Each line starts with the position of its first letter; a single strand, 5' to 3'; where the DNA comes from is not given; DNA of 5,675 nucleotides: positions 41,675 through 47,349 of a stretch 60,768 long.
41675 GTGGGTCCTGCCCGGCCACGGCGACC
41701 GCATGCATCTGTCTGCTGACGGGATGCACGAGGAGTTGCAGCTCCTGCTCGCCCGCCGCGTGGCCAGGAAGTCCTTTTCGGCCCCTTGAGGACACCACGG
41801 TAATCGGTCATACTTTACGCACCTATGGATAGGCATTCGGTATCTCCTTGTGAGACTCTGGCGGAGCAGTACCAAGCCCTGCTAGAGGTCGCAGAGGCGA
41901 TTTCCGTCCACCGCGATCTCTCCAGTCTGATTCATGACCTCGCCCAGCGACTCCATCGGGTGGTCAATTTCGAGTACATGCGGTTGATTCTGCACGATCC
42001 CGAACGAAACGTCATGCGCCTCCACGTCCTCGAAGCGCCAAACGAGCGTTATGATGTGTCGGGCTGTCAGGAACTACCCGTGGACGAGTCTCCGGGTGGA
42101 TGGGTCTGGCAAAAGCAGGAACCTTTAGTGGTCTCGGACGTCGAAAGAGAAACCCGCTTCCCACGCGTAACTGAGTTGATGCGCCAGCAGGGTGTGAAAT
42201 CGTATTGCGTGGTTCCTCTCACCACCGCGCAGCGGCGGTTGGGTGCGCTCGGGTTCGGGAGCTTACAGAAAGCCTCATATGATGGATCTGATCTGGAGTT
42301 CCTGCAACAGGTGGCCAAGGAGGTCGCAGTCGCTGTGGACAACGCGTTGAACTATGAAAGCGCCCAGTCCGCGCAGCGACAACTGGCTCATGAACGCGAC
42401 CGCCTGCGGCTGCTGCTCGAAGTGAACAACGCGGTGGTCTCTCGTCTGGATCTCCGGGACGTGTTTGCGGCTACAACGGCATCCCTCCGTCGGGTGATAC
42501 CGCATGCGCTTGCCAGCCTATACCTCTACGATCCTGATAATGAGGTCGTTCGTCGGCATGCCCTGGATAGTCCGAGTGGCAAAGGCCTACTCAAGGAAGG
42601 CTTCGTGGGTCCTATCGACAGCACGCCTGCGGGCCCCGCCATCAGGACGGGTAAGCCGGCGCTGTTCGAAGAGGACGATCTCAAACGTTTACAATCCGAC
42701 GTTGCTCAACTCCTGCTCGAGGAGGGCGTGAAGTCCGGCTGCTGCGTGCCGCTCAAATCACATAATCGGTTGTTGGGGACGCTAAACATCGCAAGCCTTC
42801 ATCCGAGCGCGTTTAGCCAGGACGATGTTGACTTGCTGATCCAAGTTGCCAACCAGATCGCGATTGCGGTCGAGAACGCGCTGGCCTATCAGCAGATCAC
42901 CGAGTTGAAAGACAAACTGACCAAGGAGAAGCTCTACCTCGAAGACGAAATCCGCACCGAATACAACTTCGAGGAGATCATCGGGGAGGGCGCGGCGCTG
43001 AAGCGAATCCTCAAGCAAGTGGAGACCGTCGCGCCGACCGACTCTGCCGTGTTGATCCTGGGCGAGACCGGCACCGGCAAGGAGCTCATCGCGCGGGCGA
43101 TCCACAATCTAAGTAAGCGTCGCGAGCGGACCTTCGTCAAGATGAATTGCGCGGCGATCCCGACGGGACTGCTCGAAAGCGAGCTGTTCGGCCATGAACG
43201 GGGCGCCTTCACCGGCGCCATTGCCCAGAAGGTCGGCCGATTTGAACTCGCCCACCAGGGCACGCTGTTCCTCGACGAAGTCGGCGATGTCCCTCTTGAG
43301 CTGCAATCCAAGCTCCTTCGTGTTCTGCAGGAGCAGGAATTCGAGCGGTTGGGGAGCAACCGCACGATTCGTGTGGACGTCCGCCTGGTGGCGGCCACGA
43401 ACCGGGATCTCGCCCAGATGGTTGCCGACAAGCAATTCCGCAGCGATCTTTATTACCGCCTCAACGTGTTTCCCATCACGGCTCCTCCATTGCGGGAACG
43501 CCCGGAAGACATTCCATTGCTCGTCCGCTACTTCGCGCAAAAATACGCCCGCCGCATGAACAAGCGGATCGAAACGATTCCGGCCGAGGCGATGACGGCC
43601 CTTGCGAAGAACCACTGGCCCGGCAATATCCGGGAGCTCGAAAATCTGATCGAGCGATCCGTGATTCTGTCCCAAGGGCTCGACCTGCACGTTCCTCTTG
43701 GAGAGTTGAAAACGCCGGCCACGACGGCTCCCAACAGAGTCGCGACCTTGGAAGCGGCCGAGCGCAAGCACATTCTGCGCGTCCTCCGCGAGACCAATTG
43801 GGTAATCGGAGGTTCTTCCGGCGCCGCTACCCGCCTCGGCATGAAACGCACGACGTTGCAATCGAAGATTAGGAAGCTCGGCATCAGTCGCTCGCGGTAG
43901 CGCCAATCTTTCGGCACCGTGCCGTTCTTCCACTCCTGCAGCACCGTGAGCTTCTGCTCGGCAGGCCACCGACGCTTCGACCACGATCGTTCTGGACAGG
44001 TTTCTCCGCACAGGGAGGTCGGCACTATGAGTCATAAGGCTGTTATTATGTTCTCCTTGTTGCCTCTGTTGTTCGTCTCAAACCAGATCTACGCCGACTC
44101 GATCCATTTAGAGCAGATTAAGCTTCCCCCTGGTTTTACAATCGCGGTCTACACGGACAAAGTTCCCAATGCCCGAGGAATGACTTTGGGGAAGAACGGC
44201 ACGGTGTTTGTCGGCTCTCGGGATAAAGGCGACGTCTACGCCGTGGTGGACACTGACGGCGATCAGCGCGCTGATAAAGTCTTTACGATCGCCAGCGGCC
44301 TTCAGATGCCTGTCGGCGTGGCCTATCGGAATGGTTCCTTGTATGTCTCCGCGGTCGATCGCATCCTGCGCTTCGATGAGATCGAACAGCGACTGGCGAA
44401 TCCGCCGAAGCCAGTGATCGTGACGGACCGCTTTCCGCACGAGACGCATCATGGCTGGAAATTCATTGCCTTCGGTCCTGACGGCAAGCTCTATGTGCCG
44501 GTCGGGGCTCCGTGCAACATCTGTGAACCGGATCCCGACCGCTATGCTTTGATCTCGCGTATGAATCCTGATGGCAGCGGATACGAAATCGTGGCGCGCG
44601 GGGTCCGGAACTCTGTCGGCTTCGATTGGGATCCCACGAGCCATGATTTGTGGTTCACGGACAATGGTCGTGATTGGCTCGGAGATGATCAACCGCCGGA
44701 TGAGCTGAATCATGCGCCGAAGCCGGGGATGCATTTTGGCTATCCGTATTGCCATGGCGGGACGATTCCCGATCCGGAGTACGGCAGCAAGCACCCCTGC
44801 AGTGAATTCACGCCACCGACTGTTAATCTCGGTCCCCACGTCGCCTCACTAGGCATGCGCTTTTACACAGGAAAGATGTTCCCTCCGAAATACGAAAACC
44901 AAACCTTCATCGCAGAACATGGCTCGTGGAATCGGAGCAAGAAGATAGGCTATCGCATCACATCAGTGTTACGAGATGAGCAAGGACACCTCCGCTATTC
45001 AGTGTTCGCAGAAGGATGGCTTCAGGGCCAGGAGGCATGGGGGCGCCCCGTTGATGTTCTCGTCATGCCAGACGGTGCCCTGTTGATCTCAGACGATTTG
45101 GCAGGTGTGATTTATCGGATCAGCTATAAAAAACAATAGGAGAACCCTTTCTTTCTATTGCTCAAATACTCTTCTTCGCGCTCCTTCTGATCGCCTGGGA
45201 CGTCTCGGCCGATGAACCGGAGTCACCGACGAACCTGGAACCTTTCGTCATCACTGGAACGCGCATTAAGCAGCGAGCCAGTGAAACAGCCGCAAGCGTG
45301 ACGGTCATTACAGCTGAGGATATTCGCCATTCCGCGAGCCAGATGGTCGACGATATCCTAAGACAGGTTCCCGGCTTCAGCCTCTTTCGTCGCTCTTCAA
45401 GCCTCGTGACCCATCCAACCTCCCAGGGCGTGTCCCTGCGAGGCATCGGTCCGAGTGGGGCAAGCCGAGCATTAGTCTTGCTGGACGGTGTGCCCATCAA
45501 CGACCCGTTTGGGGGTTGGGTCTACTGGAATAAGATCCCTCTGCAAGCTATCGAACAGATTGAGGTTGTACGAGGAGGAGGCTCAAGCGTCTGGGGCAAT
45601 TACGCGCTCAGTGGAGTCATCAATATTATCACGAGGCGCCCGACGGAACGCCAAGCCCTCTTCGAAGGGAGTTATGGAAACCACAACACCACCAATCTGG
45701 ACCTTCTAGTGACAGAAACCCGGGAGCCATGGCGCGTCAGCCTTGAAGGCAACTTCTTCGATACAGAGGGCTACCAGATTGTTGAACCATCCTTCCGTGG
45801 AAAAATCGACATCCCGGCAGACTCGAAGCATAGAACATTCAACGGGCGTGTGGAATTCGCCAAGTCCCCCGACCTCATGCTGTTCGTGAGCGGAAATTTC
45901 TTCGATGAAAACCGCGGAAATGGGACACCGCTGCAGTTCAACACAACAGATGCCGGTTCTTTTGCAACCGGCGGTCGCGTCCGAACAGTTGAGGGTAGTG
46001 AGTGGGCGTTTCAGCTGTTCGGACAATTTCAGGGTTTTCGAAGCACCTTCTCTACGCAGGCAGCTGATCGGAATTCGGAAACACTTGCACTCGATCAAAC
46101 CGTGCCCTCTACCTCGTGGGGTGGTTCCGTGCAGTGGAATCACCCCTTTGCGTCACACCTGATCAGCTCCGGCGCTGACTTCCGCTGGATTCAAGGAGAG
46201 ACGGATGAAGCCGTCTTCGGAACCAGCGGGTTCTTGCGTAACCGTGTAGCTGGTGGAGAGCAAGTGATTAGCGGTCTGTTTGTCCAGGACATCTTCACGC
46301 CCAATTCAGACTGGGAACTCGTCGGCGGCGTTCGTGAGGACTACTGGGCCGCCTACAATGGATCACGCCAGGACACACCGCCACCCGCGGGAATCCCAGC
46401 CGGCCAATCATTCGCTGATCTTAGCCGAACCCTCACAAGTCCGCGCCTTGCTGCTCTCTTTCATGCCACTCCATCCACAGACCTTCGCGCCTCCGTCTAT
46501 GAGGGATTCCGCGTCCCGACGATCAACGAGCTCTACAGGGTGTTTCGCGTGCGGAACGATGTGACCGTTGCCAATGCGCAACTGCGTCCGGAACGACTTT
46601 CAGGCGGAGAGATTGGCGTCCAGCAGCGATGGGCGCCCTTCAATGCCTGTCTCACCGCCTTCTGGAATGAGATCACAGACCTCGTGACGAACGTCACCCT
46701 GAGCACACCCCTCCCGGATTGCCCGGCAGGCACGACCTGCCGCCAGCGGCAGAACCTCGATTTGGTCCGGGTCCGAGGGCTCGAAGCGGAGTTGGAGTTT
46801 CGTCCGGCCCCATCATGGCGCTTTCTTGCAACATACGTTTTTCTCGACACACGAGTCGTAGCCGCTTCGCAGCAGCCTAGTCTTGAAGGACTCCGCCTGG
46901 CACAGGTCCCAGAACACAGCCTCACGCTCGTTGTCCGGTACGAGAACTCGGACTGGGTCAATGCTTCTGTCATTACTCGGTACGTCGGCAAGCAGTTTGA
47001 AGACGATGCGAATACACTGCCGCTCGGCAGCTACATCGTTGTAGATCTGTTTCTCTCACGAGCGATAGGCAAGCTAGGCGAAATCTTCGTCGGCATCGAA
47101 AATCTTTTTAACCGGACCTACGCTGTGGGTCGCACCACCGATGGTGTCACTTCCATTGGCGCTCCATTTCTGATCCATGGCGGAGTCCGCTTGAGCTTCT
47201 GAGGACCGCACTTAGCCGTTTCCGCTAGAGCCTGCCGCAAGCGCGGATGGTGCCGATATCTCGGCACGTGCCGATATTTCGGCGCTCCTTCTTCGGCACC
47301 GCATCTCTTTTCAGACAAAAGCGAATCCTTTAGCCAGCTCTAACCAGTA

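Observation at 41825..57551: Candidate sigma54-driven general stress regulon: GAF-GAF activator plus a repeated enhancer-IHF-promoter module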

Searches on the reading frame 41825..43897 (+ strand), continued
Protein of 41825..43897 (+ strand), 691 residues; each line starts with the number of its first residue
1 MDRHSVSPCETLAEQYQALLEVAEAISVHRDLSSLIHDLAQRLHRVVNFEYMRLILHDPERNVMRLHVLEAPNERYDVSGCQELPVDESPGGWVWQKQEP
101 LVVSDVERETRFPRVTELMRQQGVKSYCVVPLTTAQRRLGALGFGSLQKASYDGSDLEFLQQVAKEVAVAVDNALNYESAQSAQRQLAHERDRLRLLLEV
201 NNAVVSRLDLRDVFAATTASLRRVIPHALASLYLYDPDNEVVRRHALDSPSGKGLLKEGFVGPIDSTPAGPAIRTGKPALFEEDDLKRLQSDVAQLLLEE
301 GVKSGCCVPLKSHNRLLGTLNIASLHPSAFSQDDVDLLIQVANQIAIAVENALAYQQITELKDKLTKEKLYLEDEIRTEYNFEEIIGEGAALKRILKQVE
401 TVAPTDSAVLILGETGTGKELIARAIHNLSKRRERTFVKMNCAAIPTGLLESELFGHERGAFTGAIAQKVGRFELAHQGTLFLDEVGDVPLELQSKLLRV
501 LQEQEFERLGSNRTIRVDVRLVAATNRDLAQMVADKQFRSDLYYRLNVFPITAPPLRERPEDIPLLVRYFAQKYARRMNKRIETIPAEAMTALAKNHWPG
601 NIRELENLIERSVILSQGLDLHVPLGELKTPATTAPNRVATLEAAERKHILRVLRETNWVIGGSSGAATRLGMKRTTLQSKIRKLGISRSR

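Call 34: search_protein_families(library=ncbifam, proteins=[window:41825-43897:+], max_evalue=0.001)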
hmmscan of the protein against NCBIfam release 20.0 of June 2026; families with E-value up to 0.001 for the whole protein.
window:41825-43897:+ (691 aa): 33 families (the best 25 are shown)
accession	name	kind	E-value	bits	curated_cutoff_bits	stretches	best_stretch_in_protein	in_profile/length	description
NF011958.0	PRK15429.1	equivalog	7.6e-186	619.7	830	2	299-690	294-689/692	formate hydrogenlyase transcriptional activator FlhA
TIGR01817.1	nifA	equivalog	2.9e-131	438.8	528.85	2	298-618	104-430/534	nif-specific transcriptional activator NifA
NF003451.0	PRK05022.1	equivalog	1e-114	384.1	476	1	306-619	116-426/512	nitric oxide reductase transcriptional regulator NorR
NF041552.1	TF_PrdR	equivalog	3.4e-103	345.9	795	1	354-684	233-575/577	sigma-54 dependent transcriptional regulator PrdR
TIGR02915.1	PEP_resp_reg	equivalog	8.6e-102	341.2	502.6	1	368-687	125-444/445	PEP-CTERM-box response regulator transcription factor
NF008469.0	PRK11361.1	equivalog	2.8e-99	332.9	714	1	364-687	124-456/461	acetoacetate metabolism transcriptional regulator AtoC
NF038308.1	RNA_repair_RtcR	equivalog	2.4e-97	327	650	1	367-623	164-429/530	RNA repair transcriptional activator RtcR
TIGR01818.1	ntrC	equivalog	1.4e-92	311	558.6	1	378-623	129-374/463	nitrogen regulation protein NR(I)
NF050807.1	TransRegFlbDCaul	equivalog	4.9e-90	302.6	750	1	384-633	119-366/454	sigma-54-dependent transcriptional regulator FlbD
NF007689.0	PRK10365.1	equivalog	7.5e-89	298.5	760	1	384-682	140-439/441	sigma-54-dependent response regulator transcription factor ZraR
TIGR02974.1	phageshock_pspF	equivalog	8.2e-89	298.1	443.55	1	385-617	1-234/336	phage shock protein operon transcriptional activator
TIGR02329.1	propionate_PrpR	equivalog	1.1e-87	294.8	499.2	1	337-682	167-524/526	propionate catabolism operon regulatory protein PrpR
NF041906.1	V4R_TF_MobR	exception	1.9e-87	294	999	1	356-629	205-481/544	phenol degradation transcriptional regulator MobR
NF051870.1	NAssimRespRegNtrX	equivalog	1.5e-82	277.9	600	1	364-687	123-452/452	nitrogen assimilation response regulator NtrX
NF011953.0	PRK15424.1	equivalog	2.1e-82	277.4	703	1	337-684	177-533/538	propionate catabolism operon regulatory protein PrpR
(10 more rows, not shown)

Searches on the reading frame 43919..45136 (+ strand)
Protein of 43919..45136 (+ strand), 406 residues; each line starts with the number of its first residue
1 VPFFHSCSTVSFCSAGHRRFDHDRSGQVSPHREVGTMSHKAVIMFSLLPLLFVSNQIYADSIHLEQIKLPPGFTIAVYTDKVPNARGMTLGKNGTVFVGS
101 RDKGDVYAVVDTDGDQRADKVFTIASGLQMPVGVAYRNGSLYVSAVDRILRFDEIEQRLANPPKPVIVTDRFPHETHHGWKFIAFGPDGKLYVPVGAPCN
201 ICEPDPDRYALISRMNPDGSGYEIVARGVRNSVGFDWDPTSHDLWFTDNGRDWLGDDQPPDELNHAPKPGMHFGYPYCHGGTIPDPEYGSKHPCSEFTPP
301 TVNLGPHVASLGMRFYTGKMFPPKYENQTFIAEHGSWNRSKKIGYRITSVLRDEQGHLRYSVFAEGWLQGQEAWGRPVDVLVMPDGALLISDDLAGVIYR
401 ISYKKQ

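Call 7: search_protein_families(library=pfam, proteins=[window:43919-45136:+], max_evalue=0.01)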
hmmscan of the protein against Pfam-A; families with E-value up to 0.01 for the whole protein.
window:43919-45136:+ (406 aa): 2 families
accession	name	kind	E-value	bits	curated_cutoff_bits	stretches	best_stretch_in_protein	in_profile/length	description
PF07995.17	GSDH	-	2.9e-13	50.3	25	1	174-332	111-276/332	Glucose / Sorbosone dehydrogenase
PF23500.1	DUF7133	-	1.7e-12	47.8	27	1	102-398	57-352/385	Domain of unknown function (DUF7133)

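Call 79: search_protein_families(library=ncbifam, proteins=[window:44027-45136:+], max_evalue=0.00001)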
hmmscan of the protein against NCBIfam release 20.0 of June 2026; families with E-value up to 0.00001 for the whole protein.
window:44027-45136:+ (370 aa): 1 family
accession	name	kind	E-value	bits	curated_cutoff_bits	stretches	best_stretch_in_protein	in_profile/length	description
TIGR02604.1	Piru_Ver_Nterm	subfamily_domain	1e-21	77.7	122.2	1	72-356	51-338/367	PVC-type heme-binding CxxCH protein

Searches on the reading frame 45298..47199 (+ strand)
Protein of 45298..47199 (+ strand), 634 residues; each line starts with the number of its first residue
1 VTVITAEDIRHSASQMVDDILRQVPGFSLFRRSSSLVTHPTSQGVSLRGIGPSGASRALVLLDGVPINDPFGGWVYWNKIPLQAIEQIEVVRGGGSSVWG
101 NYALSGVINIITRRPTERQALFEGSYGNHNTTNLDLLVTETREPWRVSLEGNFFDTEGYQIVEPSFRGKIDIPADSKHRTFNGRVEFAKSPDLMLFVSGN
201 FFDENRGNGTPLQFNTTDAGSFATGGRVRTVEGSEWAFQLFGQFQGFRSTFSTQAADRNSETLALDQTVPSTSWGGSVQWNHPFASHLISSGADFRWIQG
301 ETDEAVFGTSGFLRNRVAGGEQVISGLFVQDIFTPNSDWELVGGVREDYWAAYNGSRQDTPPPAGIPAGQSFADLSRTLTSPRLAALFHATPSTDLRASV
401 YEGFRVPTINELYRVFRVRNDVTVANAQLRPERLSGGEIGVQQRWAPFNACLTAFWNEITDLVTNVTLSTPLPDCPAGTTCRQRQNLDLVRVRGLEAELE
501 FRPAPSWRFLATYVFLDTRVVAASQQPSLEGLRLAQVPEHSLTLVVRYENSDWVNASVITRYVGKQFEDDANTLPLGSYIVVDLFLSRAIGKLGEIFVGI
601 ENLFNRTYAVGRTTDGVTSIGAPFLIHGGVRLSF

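Call 7: search_protein_families(library=pfam, proteins=[window:45298-47199:+], max_evalue=0.01)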
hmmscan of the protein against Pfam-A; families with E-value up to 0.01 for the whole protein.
window:45298-47199:+ (634 aa): 3 families
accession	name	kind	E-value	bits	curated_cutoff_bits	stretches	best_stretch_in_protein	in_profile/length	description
PF00593.30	TonB_dep_Rec_b-barrel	-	9.6e-45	154.7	27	1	188-603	25-436/436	TonB dependent receptor-like, beta-barrel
PF07715.20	Plug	-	6.7e-21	75.2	23.9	1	2-107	10-107/107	TonB-dependent Receptor Plug Domain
PF14905.12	OMP_b-brl_3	-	0.00059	19.4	27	1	269-520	52-299/408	Outer membrane protein beta-barrel family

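Call 79: search_protein_families(library=ncbifam, proteins=[window:45298-47199:+], max_evalue=0.00001)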
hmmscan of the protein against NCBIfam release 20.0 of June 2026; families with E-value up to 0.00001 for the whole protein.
window:45298-47199:+ (634 aa): 29 families (the best 25 are shown)
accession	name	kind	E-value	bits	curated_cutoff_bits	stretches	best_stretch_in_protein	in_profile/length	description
TIGR01783.1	TonB-siderophor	subfamily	1.8e-42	145.9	223.5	2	323-608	361-620/649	TonB-dependent siderophore receptor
TIGR01785.1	TonB-hemin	subfamily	3.9e-41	141.3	316.85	2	317-612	358-658/677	TonB-dependent heme/hemoglobin receptor family protein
TIGR01779.1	TonB-B12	equivalog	2.2e-39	135.5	599.7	2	2-261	50-307/614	TonB-dependent vitamin B12 receptor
TIGR01786.1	TonB-hemlactrns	subfamily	4.3e-39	134.5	323.75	2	247-609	358-687/719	TonB-dependent hemoglobin/transferrin/lactoferrin family receptor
NF049947.1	TonB_dep_PCPU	exception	2.8e-31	108.4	800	2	325-590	387-643/685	TonB-dependent receptor, PCPU motif-type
NF007926.1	PRK10641.1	equivalog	1.1e-30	106.8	836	1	1-297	48-341/617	TonB-dependent vitamin B12 receptor BtuB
NF010010.0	PRK13483.1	equivalog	1.9e-30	105.5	927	2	380-607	404-637/660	ligand-gated channel protein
NF053590.1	TonB_dep_TOL0244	equivalog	7.1e-30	104.2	645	2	2-121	33-148/604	TOL_0244 family TonB-dependent receptor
NF049946.1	TonB_dep_CU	exception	7.5e-25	87.3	700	2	7-121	67-178/683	TonB-dependent receptor, CU motif-type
NF010038.0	PRK13513.1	equivalog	5.3e-24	84.7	942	2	2-116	57-168/659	ligand-gated channel protein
NF010051.0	PRK13528.1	subfamily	3.3e-22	78.5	583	1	2-121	54-180/727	FepA family TonB-dependent siderophore receptor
NF007478.2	PRK10064.1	equivalog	6.5e-22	77.5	745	1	2-116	52-161/663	catecholate siderophore receptor CirA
NF041535.1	TonB_rec_PqqU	equivalog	1.4e-19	69.9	1200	2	387-609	429-644/676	TonB-dependent receptor PqqU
NF010011.0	PRK13484.1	equivalog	4.1e-19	68.3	1197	2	381-567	418-610/682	IreA family TonB-dependent siderophore receptor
NF010048.1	PRK13524.1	subfamily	1.1e-18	67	493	1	2-122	58-185/744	FepA family TonB-dependent siderophore receptor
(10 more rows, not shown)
